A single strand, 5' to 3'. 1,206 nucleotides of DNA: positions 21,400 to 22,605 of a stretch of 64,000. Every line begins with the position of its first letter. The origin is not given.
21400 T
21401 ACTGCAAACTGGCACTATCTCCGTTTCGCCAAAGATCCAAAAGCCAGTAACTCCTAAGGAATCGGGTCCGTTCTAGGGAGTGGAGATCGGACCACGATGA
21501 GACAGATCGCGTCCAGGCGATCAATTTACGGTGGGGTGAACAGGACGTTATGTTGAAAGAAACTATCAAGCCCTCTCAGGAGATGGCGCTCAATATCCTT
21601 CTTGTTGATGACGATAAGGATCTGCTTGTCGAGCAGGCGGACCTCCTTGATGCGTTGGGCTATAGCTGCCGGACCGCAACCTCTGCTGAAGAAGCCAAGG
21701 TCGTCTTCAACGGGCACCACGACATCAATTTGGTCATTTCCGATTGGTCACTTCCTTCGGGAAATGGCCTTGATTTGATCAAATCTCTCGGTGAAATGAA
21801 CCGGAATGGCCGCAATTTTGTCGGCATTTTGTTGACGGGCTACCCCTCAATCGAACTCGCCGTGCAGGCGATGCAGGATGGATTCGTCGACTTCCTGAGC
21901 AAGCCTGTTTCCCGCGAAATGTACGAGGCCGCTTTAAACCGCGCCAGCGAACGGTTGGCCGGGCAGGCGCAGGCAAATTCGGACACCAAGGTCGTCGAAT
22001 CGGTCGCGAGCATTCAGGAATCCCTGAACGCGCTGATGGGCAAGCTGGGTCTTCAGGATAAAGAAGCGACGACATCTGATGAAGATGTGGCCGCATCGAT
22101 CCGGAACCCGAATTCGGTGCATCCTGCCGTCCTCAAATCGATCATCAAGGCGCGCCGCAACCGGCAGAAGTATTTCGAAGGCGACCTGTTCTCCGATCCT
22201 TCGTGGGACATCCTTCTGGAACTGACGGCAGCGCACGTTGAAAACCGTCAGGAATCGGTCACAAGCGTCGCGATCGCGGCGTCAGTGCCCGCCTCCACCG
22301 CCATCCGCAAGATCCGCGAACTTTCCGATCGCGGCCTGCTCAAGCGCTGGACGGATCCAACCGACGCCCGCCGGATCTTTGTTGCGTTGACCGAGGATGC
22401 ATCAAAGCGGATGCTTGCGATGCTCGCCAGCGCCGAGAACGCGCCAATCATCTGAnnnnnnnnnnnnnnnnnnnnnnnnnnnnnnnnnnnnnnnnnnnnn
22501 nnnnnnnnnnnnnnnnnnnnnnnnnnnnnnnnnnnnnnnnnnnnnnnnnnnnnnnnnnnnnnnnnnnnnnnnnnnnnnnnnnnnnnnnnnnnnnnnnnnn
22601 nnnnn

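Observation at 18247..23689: Self-contained four-gene branched phosphorelay cassette of unknown function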

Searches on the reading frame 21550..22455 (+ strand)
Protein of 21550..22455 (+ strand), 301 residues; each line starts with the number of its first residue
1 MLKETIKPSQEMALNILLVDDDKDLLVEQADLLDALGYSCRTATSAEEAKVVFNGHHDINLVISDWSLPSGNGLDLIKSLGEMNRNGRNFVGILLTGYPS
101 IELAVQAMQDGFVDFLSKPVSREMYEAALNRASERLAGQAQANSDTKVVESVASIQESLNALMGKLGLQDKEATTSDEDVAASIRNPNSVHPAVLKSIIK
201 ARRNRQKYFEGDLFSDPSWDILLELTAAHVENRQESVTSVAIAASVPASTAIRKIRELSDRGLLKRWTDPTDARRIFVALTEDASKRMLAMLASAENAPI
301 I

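Call 3: search_protein_families(library=pfam, proteins=[window:21550-22455:+], max_evalue=0.01)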
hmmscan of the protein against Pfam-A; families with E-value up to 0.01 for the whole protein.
window:21550-22455:+ (301 aa): 3 families
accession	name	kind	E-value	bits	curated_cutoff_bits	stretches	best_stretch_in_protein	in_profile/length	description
PF00072.30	Response_reg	-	6.6e-17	62.1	30.2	1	16-128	1-109/111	Response regulator receiver domain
PF13463.12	HTH_27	-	0.0011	19.6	22.2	1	245-283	29-67/68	Winged helix DNA-binding domain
PF22381.2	Staph_reg_Sar_Rot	-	0.0093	16.5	27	0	231-288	25-82/85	Transcriptional regulator SarA/Rot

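Call 4: search_protein_families(library=ncbifam, proteins=[window:21550-22455:+], max_evalue=0.01)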
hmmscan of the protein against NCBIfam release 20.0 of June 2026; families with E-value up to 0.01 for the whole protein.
window:21550-22455:+ (301 aa): 70 families (the best 25 are shown)
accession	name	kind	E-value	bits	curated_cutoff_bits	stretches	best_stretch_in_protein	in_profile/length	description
NF006900.1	PRK09390.1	equivalog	2.8e-17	62.9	255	1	15-157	6-145/203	response regulator FixJ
NF033791.1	ActR_PrrA_rreg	equivalog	4.9e-17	62.5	250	1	16-138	4-122/173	ActR/PrrA/RegA family redox response regulator transcription factor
NF047793.1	ResRegPgtA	equivalog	1.1e-15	57.5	650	1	14-132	6-120/414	two-component system response regulator PgtA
NF011695.0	PRK15115.1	equivalog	1.9e-15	56.6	763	1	13-152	6-137/445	two-component system response regulator GlrR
NF053512.1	nitric_RR_NosR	exception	6.4e-15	55.1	400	1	16-149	1-131/422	response regulator c-di-GMP phosphodiesterase, NosR family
NF040749.1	tetrathio_RR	equivalog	4.5e-14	52.6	290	1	16-154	2-136/191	tetrathionate respiration response regulator TtrR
NF051870.1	NAssimRespRegNtrX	equivalog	4.2e-13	49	600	1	14-135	2-121/452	nitrogen assimilation response regulator NtrX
TIGR01818.1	ntrC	equivalog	3.8e-11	42.5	558.6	1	16-153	1-134/463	nitrogen regulation protein NR(I)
TIGR02956.1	TMAO_torS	equivalog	6.2e-11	41.1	676.5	1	13-157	701-841/967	TMAO reductase system sensor histidine kinase/response regulator TorS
TIGR02154.1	PhoB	equivalog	2.1e-10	40.3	296.2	1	12-137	1-124/226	phosphate regulon transcriptional regulator PhoB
NF008469.0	PRK11361.1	equivalog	2.1e-10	39.9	714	1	15-133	6-120/461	acetoacetate metabolism transcriptional regulator AtoC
NF045505.1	RR_RssB_Pseudo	equivalog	3.8e-10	39.4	700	1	13-162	5-152/394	two-component system response regulator RssB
NF050064.1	BlResRespRegCbrR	equivalog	9.3e-10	38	600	1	41-183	151-289/415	bile resistance response regulator CbrR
NF041734.1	resp_reg_RppA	equivalog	2.3e-09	37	250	1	15-142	2-126/229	two-component system response regulator RppA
NF007750.0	PRK10430.1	equivalog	5.1e-09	36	262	1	14-134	2-122/239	two-component system response regulator DcuR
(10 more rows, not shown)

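Call 8: find_homologous_proteins(query=window:21550-22455:+)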
Query window:21550-22455:+ (301 aa): 237 proteins with E <= 0.001 among 4892 candidates; the best 120 are listed.
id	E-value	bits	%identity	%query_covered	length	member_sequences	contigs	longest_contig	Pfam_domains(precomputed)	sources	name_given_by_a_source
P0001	1.6e-183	626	97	100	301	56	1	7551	PF00072.31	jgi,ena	jgi:FixJ family two-component response regulator/DNA-binding MarR family transcriptional regulator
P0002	2.8e-173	593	92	100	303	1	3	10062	PF00072.31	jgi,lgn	-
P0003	6.9e-172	588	93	100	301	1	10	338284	PF00072.31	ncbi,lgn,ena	-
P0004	1.2e-170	584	92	100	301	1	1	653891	PF00072.31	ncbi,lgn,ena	-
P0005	1.7e-169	580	92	100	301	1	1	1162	PF00072.31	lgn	-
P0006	5.8e-169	578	91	100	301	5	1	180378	PF00072.31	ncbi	-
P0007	1.2e-166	571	89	100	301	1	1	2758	PF00072.31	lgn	-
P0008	4.4e-166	569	89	100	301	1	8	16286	PF00072.31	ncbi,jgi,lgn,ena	-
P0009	6.0e-166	569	89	100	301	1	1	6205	PF00072.31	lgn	-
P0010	1.2e-165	568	89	100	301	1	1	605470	PF00072.31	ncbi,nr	ncbi:response regulator [Chakrabartia godavariana]|nr:response regulator [Chakrabartia godavariana]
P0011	1.4e-165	567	89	100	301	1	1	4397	PF00072.31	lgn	-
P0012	1.4e-165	567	89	100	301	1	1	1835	PF00072.31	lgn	-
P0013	3.1e-165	566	89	100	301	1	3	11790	PF00072.31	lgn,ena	-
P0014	3.7e-165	566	88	100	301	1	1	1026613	PF00072.31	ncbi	-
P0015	7.8e-165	565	88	100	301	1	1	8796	PF00072.31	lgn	-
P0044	2.4e-96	340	58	97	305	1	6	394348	PF00072.31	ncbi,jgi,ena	jgi:FixJ family two-component response regulator/DNA-binding MarR family transcriptional regulator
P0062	3.3e-42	163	35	93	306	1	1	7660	PF00072.31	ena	-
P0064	1.7e-38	151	36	91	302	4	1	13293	PF00072.31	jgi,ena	jgi:FixJ family two-component response regulator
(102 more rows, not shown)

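Call 11: find_related_loci(query=A1, collection=genome_contigs, flank=8000)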
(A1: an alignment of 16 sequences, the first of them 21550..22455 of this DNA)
Query A1 (301 aa) in genome_contigs; peptide patterns used: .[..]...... (x = any residue, [..] = any of these).
54 stretches matched a pattern; 39 encode a relative of the query (tblastn E <= 1e-3); 39 distinct loci.
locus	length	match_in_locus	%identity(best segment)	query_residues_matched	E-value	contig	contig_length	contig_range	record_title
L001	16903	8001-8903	98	1-301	0e+0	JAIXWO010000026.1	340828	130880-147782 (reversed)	MAG: Sphingomonadales bacterium isolate D4_MAG_00020 pond_D4_MAG_00020_000000000017, whole genome shotgun sequence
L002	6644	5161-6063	95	1-301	0e+0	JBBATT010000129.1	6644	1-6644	MAG: Chakrabartia sp. isolate EUL_278 ctg129-EUL_278, whole genome shotgun sequence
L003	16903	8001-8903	88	1-301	3e-171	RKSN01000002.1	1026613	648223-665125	Chakrabartia godavariana strain PRB40 NODE_2_length_1026613_cov_405.577364, whole genome shotgun sequence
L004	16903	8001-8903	92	1-301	9e-171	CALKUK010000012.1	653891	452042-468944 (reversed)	MAG TPA_asm: uncultured Sphingomonadaceae bacterium isolate SRR6231140_bin.19_CONCOCT_v1.1_MAG genome assembly, contig:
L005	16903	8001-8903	82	1-301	5e-157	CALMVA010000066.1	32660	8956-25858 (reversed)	MAG TPA_asm: uncultured Sphingomonadaceae bacterium isolate SRR2107218_bin.39_CONCOCT_v1.1_MAG genome assembly, contig:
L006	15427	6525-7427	65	1-301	1e-134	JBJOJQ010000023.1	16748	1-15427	MAG: Pseudomonadota bacterium isolate stroublescreek_2019_sw_WHONDRS-S19S_0089_B_bin.111 scaffold_1086472, whole genome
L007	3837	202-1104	66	1-301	2e-136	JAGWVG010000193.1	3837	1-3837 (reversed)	MAG: Alphaproteobacteria bacterium isolate REEB414 contig-150_28318, whole genome shotgun sequence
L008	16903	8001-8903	64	1-301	1e-130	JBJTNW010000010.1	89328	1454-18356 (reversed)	MAG: Chakrabartia sp. isolate samp_4450_metadecoder_1199 samp_4450_313831, whole genome shotgun sequence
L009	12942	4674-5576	64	1-301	5e-130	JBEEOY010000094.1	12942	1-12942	MAG: Pseudomonadota bacterium isolate dobsoncreek_2019_sw_WHONDRS-S19S_0087_B_bin.101 scaffold_1523384, whole genome sho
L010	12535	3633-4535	64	1-301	3e-129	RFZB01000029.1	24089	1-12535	MAG: Sphingomonadaceae bacterium isolate WB5_3A_155 contig_100_28, whole genome shotgun sequence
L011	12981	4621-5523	99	1-301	0e+0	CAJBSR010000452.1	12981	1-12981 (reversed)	MAG: uncultured Sphingomonadales bacterium isolate Loc090721-4m_bin-0453 genome assembly, contig: bin-0453:452/594, whol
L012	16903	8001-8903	97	1-301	0e+0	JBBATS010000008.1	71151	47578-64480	MAG: Chakrabartia sp. isolate EUL_277 ctg8-EUL_277, whole genome shotgun sequence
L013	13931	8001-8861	56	14-301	3e-98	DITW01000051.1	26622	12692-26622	MAG TPA_asm: Sphingomonadales bacterium UBA6174 UBA6174_contig_100990, whole genome shotgun sequence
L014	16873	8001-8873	55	10-301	2e-97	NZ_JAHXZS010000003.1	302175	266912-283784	Aquisediminimonas sediminicola strain CH68-4 NODE_3_length_302175_cov_63.494107, whole genome shotgun sequence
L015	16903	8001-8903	53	1-301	2e-95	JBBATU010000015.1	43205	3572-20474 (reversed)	MAG: Chakrabartia sp. isolate EUL_279 ctg15-EUL_279, whole genome shotgun sequence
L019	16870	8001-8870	58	9-301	9e-107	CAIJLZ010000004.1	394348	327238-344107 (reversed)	MAG: uncultured Sphingomonadales bacterium isolate Loclat_bin-08023 genome assembly, contig: bin-08023:04/19, whole geno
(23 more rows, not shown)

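Call 14: find_encoding_contigs(protein=P0044, flank=10000, max_places=3)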
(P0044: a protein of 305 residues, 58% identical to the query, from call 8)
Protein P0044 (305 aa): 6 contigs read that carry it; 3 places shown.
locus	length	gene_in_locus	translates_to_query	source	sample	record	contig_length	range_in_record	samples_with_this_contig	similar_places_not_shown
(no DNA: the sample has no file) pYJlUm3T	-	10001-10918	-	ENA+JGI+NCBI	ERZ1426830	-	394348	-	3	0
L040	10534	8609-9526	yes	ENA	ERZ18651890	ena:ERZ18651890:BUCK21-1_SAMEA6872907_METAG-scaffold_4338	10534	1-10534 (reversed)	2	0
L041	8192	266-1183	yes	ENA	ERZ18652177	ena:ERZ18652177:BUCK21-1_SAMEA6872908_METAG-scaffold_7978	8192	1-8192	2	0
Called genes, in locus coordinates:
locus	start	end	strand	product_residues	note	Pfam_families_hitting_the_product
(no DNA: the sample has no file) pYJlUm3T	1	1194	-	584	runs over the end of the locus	PF01425:Amidase, PF21986:AH_C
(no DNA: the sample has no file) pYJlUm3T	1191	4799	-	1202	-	PF00289:Biotin_carb_N, PF02786:CPSase_L_D2, PF07478:Dala_Dala_lig_C (weak), PF02785:Biotin_carb_C, PF02626:CT_A_B, PF02682:CT_C_D, PF00364:Biotin_lipoyl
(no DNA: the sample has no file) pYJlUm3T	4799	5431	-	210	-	PF09347:DUF1989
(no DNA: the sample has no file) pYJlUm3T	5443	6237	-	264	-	PF09347:DUF1989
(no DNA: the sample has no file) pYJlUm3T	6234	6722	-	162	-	PF01402:RHH_1 (weak), PF08753:NikR_C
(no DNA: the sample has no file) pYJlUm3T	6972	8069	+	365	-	PF09084:NMT1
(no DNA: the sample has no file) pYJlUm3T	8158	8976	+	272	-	PF00528:BPD_transp_1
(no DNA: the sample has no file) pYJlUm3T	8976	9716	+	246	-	PF00005:ABC_tran, PF13304:AAA_21 (faint)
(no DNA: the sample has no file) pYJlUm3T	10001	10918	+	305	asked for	PF00072:Response_reg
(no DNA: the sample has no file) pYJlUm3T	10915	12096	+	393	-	PF00512:HisKA, PF02518:HATPase_c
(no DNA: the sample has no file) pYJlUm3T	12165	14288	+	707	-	PF02743:dCache_1, PF00512:HisKA, PF02518:HATPase_c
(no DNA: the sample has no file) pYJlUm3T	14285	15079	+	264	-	PF00072:Response_reg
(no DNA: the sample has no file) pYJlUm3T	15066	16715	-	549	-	-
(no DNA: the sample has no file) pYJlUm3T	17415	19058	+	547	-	-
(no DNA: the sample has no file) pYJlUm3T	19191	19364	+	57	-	PF04964:Flp_Fap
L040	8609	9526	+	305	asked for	PF00072:Response_reg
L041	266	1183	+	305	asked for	PF00072:Response_reg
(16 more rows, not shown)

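Call 23: search_protein_families(library=pfam, proteins=[L019:13021-14670:-, L014:13520-15202:-, L014:5398-7077:+, L014:7139-7666:+], max_evalue=1)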
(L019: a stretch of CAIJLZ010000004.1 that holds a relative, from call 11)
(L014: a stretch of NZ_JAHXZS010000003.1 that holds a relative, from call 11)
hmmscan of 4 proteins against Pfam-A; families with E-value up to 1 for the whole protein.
L019:13021-14670:- (549 aa): 1 family
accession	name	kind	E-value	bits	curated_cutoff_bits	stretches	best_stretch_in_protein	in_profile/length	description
PF01718.22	Orbi_NS1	-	0.36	9.5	27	1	314-408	383-479/519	Orbivirus non-structural protein NS1, or hydrophobic tubular protein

L014:13520-15202:- (560 aa): 0 families

L014:5398-7077:+ (559 aa): 7 families
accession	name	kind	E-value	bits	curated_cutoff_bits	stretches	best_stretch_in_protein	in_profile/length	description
PF01935.23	DUF87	-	4.9e-48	164.6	23.2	1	155-389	1-220/220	Helicase HerA, central domain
PF12846.13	AAA_10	-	3.3e-06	26.8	27.5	1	177-224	21-65/362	AAA-like domain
PF10412.15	TrwB_AAD_bind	-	2.3e-05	23.9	20.5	1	177-225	15-61/387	Type IV secretion-system coupling protein DNA-binding domain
PF05872.18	HerA_C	-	4.9e-05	22.6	22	1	406-482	261-335/502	Helicase HerA-like C-terminal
PF01580.24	FtsK_SpoIIIE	-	0.0012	18.8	24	1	169-197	30-60/221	FtsK/SpoIIIE family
PF00270.35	DEAD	-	0.043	14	26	0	177-215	14-53/167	DEAD/DEAH box helicase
PF00005.33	ABC_tran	-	0.081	14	25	1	179-210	13-42/137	ABC transporter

L014:7139-7666:+ (175 aa): 1 family
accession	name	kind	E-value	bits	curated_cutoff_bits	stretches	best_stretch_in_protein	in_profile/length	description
PF03167.25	UDG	-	1.7e-09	38.4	24.3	1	20-153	5-119/141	Uracil DNA glycosylase superfamily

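Call 41: predict_structure(alignment_id=A1)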
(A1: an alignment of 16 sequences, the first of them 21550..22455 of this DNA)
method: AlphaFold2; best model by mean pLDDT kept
length: 301 residues; sequences in the alignment: 16
mean_pLDDT: 76.0   pTM: 0.46
mean pLDDT of the five models: 76.0, 75.5, 74.7, 74.0, 73.8
residues with pLDDT >= 90: 79; 70-90: 135; 50-70: 42; < 50: 45
segments of 3 or more residues with pLDDT < 50: 1-10, 167-188, 210-214, 298-301
pLDDT, mean of each block of 10 residues (from residue 1): 32 83 90 88 92 89 90 88 74 91 86 87 90 80 54 55 47 36 46 75 63 68 90 88 85 92 91 90 86 58 31
secondary structure, 60 per line:
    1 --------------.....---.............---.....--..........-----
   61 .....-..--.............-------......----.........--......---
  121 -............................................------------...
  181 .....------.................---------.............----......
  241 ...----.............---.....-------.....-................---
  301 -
elements in order: E15-19 H23-35 E39-43 H46-55 E61-65 H73-83 E91-96 H101-109 E112-117 H122-165 H178-185 H192-208 H218-230 H237-243 H248-260 E264-268 E276-280 H282-297

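Call 45: fold_search(model_id=the predicted structure, library=pdb)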
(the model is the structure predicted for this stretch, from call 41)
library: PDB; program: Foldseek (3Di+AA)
matches with E <= 10: 1739; with E <= 0.001: 586
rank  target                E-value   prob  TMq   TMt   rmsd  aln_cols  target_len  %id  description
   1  3jte                  1.4e-09  1.00  0.38  0.87   1.9       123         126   29  Crystal structure of response regulator receiver domain Protein from clostridium thermocellum (released 2009-09-22)
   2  3f7a_A                3.7e-09  1.00  0.43  0.35   9.5       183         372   23  Structure of Orthorhombic crystal form of Pseudomonas aeruginosa RssB (released 2009-11-24)
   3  3f7a_B                5.5e-09  1.00  0.41  0.33   9.6       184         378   24  Structure of Orthorhombic crystal form of Pseudomonas aeruginosa RssB (released 2009-11-24)
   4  1l5y_A                8.3e-09  1.00  0.35  0.71   6.9       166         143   26  CRYSTAL STRUCTURE OF MG2+ / BEF3-BOUND RECEIVER DOMAIN OF SINORHIZOBIUM MELILOTI DCTD (released 2002-10-23)
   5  3crn_A                1.7e-08  1.00  0.40  0.89   1.9       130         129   25  Crystal structure of response regulator receiver domain protein (CheY-like) from Methanospirillum hungatei JF-1 (released 2008-04-22)
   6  1d5w_B                1.9e-08  1.00  0.36  0.85   2.0       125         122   29  PHOSPHORYLATED FIXJ RECEIVER DOMAIN (released 2000-10-11)
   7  1l5y_B                2.1e-08  1.00  0.39  0.72   4.9       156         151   28  CRYSTAL STRUCTURE OF MG2+ / BEF3-BOUND RECEIVER DOMAIN OF SINORHIZOBIUM MELILOTI DCTD (released 2002-10-23)
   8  8tef_A                2.8e-08  1.00  0.38  0.23  18.1       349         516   14  PorX primitive monoclinic crystal form (released 2024-04-17)
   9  3crn_B                3.8e-08  1.00  0.37  0.85   2.3       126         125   26  Crystal structure of response regulator receiver domain protein (CheY-like) from Methanospirillum hungatei JF-1 (released 2008-04-22)
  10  1dbw_B                4.2e-08  1.00  0.37  0.84   1.8       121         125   28  CRYSTAL STRUCTURE OF FIXJ-N (released 1999-11-26)
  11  1qkk                  4.8e-08  1.00  0.39  0.79   3.4       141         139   29  Crystal structure of the receiver domain and linker region of DctD from Sinorhizobium meliloti (released 2000-07-30)
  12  8p6f_A                5.0e-08  1.00  0.37  0.22  12.8       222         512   18  Crystal structure of PorX-Fj (released 2024-04-03)
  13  8ted_B                6.8e-08  1.00  0.38  0.23  18.2       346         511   13  PorX primitive orthorhombic crystal form (released 2024-04-17)
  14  4d6y_A                8.0e-08  1.00  0.36  0.86   2.1       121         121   30  Crystal structure of the receiver domain of NtrX from Brucella abortus in complex with beryllofluoride and magnesium (released 2015-07-08)
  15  8tef_D                8.0e-08  1.00  0.38  0.23  18.1       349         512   15  PorX primitive monoclinic crystal form (released 2024-04-17)
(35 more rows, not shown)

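Call 68: find_encoding_contigs(protein=P0064, flank=7000, max_places=2)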
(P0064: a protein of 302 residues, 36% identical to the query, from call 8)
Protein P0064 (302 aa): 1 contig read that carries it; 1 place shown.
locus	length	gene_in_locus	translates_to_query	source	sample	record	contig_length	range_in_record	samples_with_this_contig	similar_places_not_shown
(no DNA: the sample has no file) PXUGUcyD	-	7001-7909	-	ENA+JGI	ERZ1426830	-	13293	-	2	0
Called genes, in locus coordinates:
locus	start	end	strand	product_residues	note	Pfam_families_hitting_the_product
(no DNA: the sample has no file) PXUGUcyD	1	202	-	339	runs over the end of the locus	-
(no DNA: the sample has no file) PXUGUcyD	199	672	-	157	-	-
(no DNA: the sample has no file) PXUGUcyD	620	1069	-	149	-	PF07963:N_methyl, PF08334:T2SSG, PF22434:PilW_C (weak)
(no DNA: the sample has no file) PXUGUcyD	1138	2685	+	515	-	PF20720:nSTAND3 (faint), PF00437:T2SSE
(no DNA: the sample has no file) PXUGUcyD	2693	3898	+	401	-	PF28597:T2SSF_N (weak), PF00482:T2SSF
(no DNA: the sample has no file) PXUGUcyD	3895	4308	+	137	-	-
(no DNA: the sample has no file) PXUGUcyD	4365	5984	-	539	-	PF02518:HATPase_c, PF00072:Response_reg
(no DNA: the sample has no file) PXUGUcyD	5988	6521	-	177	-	PF07700:HNOB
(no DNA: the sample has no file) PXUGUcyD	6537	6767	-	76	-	PF00512:HisKA (faint)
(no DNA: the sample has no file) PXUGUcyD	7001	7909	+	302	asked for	PF00072:Response_reg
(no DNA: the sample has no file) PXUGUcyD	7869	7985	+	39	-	?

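Call 69: find_encoding_contigs(protein=P0062, flank=7000, max_places=2)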
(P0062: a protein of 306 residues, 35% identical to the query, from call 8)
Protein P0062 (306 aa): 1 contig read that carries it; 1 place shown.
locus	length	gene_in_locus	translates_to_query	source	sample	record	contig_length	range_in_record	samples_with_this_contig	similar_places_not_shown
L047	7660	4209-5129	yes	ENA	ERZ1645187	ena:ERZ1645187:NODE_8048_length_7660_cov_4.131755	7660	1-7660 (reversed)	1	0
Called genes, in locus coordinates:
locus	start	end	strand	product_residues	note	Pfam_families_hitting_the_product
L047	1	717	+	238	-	?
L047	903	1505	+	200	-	PF08281:Sigma70_r4_2, PF00196:GerE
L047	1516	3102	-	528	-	PF00512:HisKA (weak), PF02518:HATPase_c, PF00072:Response_reg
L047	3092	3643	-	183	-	PF07700:HNOB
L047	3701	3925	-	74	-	-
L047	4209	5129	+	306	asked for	PF00072:Response_reg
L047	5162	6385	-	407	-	PF00067:p450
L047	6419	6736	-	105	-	PF00111:Fer2 (weak)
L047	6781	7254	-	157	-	PF13669:Glyoxalase_4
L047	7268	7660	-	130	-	?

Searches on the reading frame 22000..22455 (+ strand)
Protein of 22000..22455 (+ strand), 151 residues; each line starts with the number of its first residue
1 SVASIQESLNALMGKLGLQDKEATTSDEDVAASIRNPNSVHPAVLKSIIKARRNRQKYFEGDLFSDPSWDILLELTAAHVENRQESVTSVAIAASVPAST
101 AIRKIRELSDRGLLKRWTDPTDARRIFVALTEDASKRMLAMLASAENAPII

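Call 23: search_protein_families(library=pfam, proteins=[window:22000-22455:+], max_evalue=1)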
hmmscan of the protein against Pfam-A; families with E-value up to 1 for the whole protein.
window:22000-22455:+ (151 aa): 6 families
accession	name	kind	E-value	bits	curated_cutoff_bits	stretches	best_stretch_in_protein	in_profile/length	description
PF13463.12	HTH_27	-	0.00049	20.8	22.2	1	95-133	29-67/68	Winged helix DNA-binding domain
PF22381.2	Staph_reg_Sar_Rot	-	0.0031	18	27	1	81-138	25-82/85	Transcriptional regulator SarA/Rot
PF01047.28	MarR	-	0.0062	16.8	24.6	1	89-125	22-58/59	MarR family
PF01978.25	TrmB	-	0.031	14.5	25.6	1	80-118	18-56/68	Sugar-specific transcriptional regulator TrmB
PF12802.13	MarR_2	-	0.064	13.9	27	1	95-125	31-61/61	MarR family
PF09339.16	HTH_IclR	-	0.12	12.6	22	1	83-116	16-50/52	IclR helix-turn-helix domain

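Call 78: search_protein_families(library=ncbifam, proteins=[window:22000-22455:+], max_evalue=0.1)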
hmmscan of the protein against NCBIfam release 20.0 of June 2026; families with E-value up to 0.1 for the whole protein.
window:22000-22455:+ (151 aa): 13 families
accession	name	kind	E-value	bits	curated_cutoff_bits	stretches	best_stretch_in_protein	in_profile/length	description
NF041230.1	BagL_FevM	exception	0.00017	21.6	230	1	89-142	59-112/145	MarR family transcriptional regulator BagL/FevM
NF052438.1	TransRegRv0880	equivalog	0.00021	21.1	220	1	85-135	47-99/143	Rv0880 family HTH-type transcriptional regulator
TIGR02337.1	HpaR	equivalog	0.00031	20.6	121.2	1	85-142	43-100/130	homoprotocatechuate degradation operon regulator HpaR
TIGR01889.1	Staph_reg_Sar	paralog_domain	0.00072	19.8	62.6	1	71-146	30-105/109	staphylococcal accessory regulator family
NF053777.1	Saro0803TransReg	equivalog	0.0089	15.7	200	1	95-138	62-105/140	Saro_0803 family transcriptional regulator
NF010349.0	PRK13777.1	equivalog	0.011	15.1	153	1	84-143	60-119/190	HTH-type transcriptional regulator Hpr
NF038251.1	AdcR_fam_Zn_TF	equivalog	0.022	15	175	1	83-135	46-100/143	zinc-dependent MarR family transcriptional regulator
NF045593.1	bilirub_TF_BilQ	equivalog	0.04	13.6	125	1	90-135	50-95/135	bilirubin utilization transcriptional regulator BilQ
NF002926.0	PRK03573.1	equivalog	0.047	13.6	120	1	84-138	46-100/144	transcriptional regulator SlyA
NF008122.0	PRK10870.1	equivalog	0.057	13.1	157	1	69-142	58-129/176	transcriptional repressor MprA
NF007274.0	PRK09731.1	exception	0.072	12.8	352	0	20-92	92-159/178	GspM family type II secretion system protein YghD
TIGR00509.1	bisC_fam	subfamily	0.087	11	1017.55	0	20-94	25-101/772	molybdopterin guanine dinucleotide-containing S/N-oxide reductase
NF008565.1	PRK11512.1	equivalog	0.088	12.8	240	0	95-135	65-105/144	multiple antibiotic resistance transcriptional regulator MarR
